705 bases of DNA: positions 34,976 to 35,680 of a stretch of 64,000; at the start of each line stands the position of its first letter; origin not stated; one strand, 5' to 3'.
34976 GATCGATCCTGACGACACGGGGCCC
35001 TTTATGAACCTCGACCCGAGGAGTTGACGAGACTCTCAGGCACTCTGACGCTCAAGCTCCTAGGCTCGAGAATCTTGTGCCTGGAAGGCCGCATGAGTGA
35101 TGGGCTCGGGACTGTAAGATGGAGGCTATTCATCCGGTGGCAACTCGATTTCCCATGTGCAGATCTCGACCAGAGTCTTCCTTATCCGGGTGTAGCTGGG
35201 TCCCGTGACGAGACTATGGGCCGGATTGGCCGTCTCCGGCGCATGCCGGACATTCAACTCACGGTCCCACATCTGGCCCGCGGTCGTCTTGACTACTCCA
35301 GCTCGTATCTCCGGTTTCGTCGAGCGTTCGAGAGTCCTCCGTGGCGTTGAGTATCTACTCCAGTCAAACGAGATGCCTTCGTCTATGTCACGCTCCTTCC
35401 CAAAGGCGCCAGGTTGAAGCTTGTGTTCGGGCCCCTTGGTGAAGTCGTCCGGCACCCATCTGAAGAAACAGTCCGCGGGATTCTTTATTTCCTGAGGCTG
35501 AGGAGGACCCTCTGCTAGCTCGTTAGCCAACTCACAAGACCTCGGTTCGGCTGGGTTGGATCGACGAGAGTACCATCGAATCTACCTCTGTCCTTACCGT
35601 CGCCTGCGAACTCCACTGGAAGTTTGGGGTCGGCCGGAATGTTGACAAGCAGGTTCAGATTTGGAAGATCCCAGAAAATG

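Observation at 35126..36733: Three overlapping ORFs that are either a tightly coupled novel operon or one approximately 535-aa gene broken by two compensating frameshifts; C-terminal HEPN-like motif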

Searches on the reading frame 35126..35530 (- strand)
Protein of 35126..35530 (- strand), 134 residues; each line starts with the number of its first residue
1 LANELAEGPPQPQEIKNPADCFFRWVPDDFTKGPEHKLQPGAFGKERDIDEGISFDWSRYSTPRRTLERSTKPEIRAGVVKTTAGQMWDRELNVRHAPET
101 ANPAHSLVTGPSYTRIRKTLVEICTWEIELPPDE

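Call 3: search_protein_families(library=pfam, proteins=[window:35126-35530:-], max_evalue=1)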
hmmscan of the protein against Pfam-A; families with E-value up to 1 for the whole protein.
window:35126-35530:- (134 aa): 0 families

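Call 4: search_protein_families(library=padloc, proteins=[window:35126-35530:-], max_evalue=1)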
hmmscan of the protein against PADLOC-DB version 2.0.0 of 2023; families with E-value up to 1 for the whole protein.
window:35126-35530:- (134 aa): 0 families

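Call 11: search_protein_families(library=ncbifam, proteins=[window:35126-35530:-], max_evalue=1)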
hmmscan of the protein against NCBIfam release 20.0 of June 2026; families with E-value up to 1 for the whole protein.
window:35126-35530:- (134 aa): 0 families

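Call 12: search_protein_families(library=phrogs, proteins=[window:35126-35530:-], max_evalue=1)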
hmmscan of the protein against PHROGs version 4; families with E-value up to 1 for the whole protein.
window:35126-35530:- (134 aa): 0 families

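Call 42: search_protein_families(library=pfam, alignment_id=A3, max_evalue=0.01)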
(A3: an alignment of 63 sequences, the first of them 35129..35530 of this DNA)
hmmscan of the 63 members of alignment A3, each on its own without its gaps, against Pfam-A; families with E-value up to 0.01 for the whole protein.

A. member 1, window:35129-35530:- (134 aa): 0 families

B. families by the number of members that match (of 63 scanned): 9 families
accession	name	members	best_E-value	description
PF24738.1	DUF7689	25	3.2e-45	Domain of unknown function (DUF7689)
PF08808.17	RES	2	7e-18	RES domain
PF05168.19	HEPN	2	4.3e-06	HEPN domain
PF04136.21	COG3_N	2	0.00015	Conserved oligomeric Golgi complex subunit 3, N-terminal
PF13650.11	Asp_protease_2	1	1.1e-07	Aspartyl protease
PF13975.11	gag-asp_proteas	1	4e-05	gag-polyprotein putative aspartyl protease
PF13937.11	DUF4212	1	0.0027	Domain of unknown function (DUF4212)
PF22280.2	VtrC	1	0.0074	VtrC lipocalin-like domain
PF10779.14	XhlA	1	0.0084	Haemolysin XhlA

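Call 48: find_homologous_proteins(query=A5, max_evalue=0.001)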
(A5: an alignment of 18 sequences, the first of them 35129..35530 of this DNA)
Query A5 (18 sequences) (134 aa, profile of the alignment): 613 proteins with E <= 0.001 among 1576 candidates; the best 120 are listed.
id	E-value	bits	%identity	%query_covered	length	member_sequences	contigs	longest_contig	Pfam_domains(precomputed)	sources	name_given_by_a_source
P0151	7.2e-36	141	99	100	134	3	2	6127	-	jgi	-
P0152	7.0e-35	138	62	99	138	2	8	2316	-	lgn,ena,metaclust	metaclust:\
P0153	2.3e-30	123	67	99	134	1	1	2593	-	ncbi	-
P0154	1.6e-29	121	30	25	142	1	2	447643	-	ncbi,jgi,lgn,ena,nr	ncbi:MAG TPA: hypothetical protein VN025_11275 [Candidatus Dormibacteraeota bacterium]|jgi:hypotheti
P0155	3.0e-28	116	73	81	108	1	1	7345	-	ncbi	-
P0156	6.0e-28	115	-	-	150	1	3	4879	-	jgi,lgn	jgi:hypothetical protein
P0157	1.9e-27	114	54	98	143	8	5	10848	-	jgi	-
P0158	7.6e-27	112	-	-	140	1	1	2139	-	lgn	-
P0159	1.8e-26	111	-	-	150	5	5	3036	-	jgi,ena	jgi:hypothetical protein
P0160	6.4e-26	109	-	-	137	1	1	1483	-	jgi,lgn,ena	-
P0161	6.0e-25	106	-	-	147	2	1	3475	-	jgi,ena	jgi:hypothetical protein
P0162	1.3e-24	105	-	-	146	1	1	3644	-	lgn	-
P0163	1.5e-24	104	-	-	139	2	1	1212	-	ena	-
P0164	1.5e-24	104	-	-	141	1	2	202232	-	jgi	jgi:hypothetical protein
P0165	1.5e-24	104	-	-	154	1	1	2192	-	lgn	-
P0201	1.5e-21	95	26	72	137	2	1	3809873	-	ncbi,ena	-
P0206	3.1e-21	94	-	-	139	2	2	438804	-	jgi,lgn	jgi:hypothetical protein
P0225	1.5e-20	92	30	40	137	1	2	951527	-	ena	-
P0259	1.4e-19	88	28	40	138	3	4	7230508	-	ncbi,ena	-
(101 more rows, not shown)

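Call 52: find_encoding_contigs(protein=P0151, flank=6000, max_places=4)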
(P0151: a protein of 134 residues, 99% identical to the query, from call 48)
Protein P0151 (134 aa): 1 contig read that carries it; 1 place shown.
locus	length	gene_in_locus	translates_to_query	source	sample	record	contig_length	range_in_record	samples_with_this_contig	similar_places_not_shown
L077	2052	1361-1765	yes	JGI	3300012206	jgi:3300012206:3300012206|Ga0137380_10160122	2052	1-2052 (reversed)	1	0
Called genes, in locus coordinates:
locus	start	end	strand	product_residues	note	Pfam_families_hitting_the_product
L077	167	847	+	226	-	-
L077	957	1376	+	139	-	-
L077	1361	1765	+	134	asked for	-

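Call 63: search_solved_structures(query=A5, max_evalue=10)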
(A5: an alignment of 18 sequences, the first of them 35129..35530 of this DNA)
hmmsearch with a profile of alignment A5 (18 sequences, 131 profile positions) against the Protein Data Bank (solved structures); distinct sequences matched with E-value up to 10: 0.

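Call 79: search_protein_families(library=pfam, alignment_id=A9, max_evalue=5)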
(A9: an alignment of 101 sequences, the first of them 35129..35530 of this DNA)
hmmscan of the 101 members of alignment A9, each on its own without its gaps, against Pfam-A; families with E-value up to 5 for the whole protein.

A. member 1, window:35129-35530:- (134 aa): 0 families

B. families by the number of members that match (of 101 scanned): 10 families
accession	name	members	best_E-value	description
PF14057.11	GGGtGRT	2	0.18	GGGtGRT protein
PF18974.5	DUF5710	1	0.01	Domain of unknown function (DUF5710)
PF22561.2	HisKin-conflict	1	0.013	Histidine Kinase domain observed in conflict contexts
PF11482.13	DUF3208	1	0.08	Protein of unknown function (DUF3208)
PF03459.23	TOBE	1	0.082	TOBE domain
PF03572.23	Peptidase_S41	1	0.1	Peptidase family S41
PF08530.16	PepX_C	1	0.12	X-Pro dipeptidyl-peptidase C-terminal non-catalytic domain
PF17233.7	DUF5308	1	0.17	Family of unknown function (DUF5308)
PF06688.16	DUF1187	1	0.18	Protein of unknown function (DUF1187)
PF07390.16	P30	1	0.2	Mycoplasma P30 protein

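Call 91: find_encoding_contigs(protein=P0201, flank=4000, max_places=2)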
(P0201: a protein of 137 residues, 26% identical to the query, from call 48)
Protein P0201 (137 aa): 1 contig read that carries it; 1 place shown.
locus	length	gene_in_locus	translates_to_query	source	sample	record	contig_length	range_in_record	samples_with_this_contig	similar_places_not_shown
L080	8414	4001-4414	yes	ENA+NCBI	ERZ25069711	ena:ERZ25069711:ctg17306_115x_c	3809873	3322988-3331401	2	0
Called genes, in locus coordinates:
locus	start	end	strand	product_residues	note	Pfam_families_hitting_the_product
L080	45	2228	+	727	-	PF20094:GWxTD_dom, PF07719:TPR_2 (faint), PF13428:TPR_14 (faint), PF00515:TPR_1 (faint), PF13181:TPR_8 (faint), PF14559:TPR_19 (weak), PF13424:TPR_12, PF13432:TPR_16 (weak), +1 more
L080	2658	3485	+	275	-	-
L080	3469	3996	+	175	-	-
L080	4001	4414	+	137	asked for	-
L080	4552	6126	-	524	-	PF12704:MacB_PCD, PF02687:FtsX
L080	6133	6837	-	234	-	PF00005:ABC_tran, PF13304:AAA_21 (faint)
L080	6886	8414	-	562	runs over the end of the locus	PF01546:Peptidase_M20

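Call 92: find_encoding_contigs(protein=P0259, flank=4000, max_places=2)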
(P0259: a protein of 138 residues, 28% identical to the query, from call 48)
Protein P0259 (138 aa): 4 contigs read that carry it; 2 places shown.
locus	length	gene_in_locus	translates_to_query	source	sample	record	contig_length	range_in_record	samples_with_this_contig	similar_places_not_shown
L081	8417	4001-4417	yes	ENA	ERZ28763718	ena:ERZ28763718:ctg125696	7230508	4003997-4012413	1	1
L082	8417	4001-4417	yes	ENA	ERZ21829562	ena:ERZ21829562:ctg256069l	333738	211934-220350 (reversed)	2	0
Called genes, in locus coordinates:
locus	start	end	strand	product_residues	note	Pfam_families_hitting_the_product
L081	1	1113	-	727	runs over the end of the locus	PF04151:PPC (faint)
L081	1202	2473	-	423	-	PF07394:DUF1501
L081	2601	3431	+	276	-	-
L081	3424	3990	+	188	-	-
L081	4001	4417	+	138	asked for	-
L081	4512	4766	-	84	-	PF14384:BrnA_antitoxin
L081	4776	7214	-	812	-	PF07583:PSCyt2, PF07587:PSD1, PF07637:PSD5 (weak)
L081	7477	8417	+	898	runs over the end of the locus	PF03150:CCP_MauG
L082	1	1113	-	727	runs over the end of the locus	PF04151:PPC (faint)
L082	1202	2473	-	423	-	PF07394:DUF1501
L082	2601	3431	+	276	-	-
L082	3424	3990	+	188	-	-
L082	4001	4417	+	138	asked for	-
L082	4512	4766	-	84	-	PF14384:BrnA_antitoxin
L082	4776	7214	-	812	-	PF07583:PSCyt2, PF07587:PSD1, PF07637:PSD5 (weak)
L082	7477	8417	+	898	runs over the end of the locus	PF03150:CCP_MauG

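Call 93: find_encoding_contigs(protein=P0164, flank=4000, max_places=2)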
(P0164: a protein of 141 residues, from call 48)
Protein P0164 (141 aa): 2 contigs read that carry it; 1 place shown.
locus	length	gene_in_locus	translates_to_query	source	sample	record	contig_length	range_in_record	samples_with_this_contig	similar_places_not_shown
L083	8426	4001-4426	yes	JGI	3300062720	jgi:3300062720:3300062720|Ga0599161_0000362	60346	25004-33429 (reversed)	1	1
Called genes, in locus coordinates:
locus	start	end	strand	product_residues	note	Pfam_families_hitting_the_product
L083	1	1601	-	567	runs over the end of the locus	PF05170:AsmA, PF05359:DUF748, PF13116:YhdP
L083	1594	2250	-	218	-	-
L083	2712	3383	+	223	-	-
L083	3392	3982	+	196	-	-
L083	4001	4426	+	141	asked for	-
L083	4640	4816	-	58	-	-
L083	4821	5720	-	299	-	PF08308:PEGA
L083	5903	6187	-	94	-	PF04014:MazE_antitoxin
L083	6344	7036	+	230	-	PF00480:ROK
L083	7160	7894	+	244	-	PF03781:FGE-sulfatase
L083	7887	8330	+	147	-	-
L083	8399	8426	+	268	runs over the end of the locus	-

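Call 98: search_protein_families(library=pfam, proteins=[L080:2658-3482:+, L081:2601-3428:+], max_evalue=1)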
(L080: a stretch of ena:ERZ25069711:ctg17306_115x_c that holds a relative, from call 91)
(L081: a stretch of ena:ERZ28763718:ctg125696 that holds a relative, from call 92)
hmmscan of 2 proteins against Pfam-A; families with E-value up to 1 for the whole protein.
L080:2658-3482:+ (275 aa): 0 families

L081:2601-3428:+ (276 aa): 0 families

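Call 100: search_protein_families(library=ncbifam, proteins=[L080:2658-3482:+, L081:2601-3428:+], max_evalue=0.1)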
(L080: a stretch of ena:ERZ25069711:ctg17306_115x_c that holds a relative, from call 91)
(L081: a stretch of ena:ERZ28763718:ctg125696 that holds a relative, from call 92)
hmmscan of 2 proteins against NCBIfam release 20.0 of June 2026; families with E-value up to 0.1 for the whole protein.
L080:2658-3482:+ (275 aa): 1 family
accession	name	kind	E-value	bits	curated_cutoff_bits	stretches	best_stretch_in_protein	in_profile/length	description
TIGR04255.1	sporadTIGR04255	subfamily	6.2e-18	65.5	30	1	10-268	2-252/252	TIGR04255 family protein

L081:2601-3428:+ (276 aa): 1 family
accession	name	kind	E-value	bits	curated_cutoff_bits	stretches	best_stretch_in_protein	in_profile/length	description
TIGR04255.1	sporadTIGR04255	subfamily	1.5e-19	70.8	30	1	10-272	2-252/252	TIGR04255 family protein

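Call 110: search_protein_families(library=padloc, proteins=[L080:2658-3482:+], max_evalue=0.01)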
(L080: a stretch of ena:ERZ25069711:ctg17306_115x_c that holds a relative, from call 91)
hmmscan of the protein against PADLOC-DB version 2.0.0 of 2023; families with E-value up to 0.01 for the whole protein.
L080:2658-3482:+ (275 aa): 0 families

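Call 111: find_encoding_contigs(protein=P0206, flank=3000, max_places=1)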
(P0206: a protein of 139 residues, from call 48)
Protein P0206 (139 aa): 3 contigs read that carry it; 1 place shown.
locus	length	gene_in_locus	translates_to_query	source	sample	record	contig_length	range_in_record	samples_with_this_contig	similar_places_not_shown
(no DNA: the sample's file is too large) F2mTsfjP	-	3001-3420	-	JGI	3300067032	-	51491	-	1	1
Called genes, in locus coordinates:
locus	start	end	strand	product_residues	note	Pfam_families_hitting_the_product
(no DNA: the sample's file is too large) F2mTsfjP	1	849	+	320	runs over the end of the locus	PF00701:DHDPS (faint)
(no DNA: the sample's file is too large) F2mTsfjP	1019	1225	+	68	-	-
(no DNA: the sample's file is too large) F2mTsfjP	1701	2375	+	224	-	-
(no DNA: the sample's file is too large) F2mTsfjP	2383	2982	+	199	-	-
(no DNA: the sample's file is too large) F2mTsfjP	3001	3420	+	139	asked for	-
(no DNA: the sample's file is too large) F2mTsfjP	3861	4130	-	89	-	-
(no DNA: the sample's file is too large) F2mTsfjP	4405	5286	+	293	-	PF03544:TonB_C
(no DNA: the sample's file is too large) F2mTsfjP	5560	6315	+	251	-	-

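Call 112: find_encoding_contigs(protein=P0225, flank=3000, max_places=1)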
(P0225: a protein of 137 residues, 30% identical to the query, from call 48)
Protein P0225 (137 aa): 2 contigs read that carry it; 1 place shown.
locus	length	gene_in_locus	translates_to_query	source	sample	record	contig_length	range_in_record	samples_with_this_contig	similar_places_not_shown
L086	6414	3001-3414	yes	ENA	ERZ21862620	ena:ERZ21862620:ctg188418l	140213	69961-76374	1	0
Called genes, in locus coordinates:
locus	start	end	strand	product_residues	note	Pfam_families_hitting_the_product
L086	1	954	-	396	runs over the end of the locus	PF02771:Acyl-CoA_dh_N, PF02770:Acyl-CoA_dh_M, PF00441:Acyl-CoA_dh_1, PF08028:Acyl-CoA_dh_2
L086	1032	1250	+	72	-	-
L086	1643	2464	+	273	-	-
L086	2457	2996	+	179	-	-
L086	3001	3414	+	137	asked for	-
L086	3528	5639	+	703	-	PF12161:HsdM_N, PF02384:N6_Mtase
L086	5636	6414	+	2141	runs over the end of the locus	PF05729:NACHT (weak), PF13191:AAA_16, PF13401:AAA_22 (weak)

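Call 113: find_encoding_contigs(protein=P0154, flank=3000, max_places=1)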
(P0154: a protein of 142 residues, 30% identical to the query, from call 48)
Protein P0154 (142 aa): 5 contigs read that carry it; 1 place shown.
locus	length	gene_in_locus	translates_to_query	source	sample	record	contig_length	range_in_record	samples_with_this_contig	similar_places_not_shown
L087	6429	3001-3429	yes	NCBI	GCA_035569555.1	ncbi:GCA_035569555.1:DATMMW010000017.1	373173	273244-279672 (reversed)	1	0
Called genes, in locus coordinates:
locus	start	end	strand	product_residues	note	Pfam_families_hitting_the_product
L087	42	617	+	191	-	PF05163:DinB (weak), PF12867:DinB_2 (weak)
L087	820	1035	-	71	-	-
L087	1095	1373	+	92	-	PF13560:HTH_31, PF12844:HTH_19 (weak), PF01381:HTH_3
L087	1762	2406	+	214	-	-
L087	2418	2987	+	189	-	-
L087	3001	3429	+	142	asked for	-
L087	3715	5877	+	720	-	PF00069:Pkinase, PF07714:PK_Tyr_Ser-Thr, PF03109:ABC1 (weak), PF14870:PSII_BNR (faint), PF02012:BNR (faint), PF15902:Sortilin-Vps10 (weak)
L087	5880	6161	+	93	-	PF02597:ThiS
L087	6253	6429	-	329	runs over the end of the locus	PF01545:Cation_efflux, PF16916:ZT_dimer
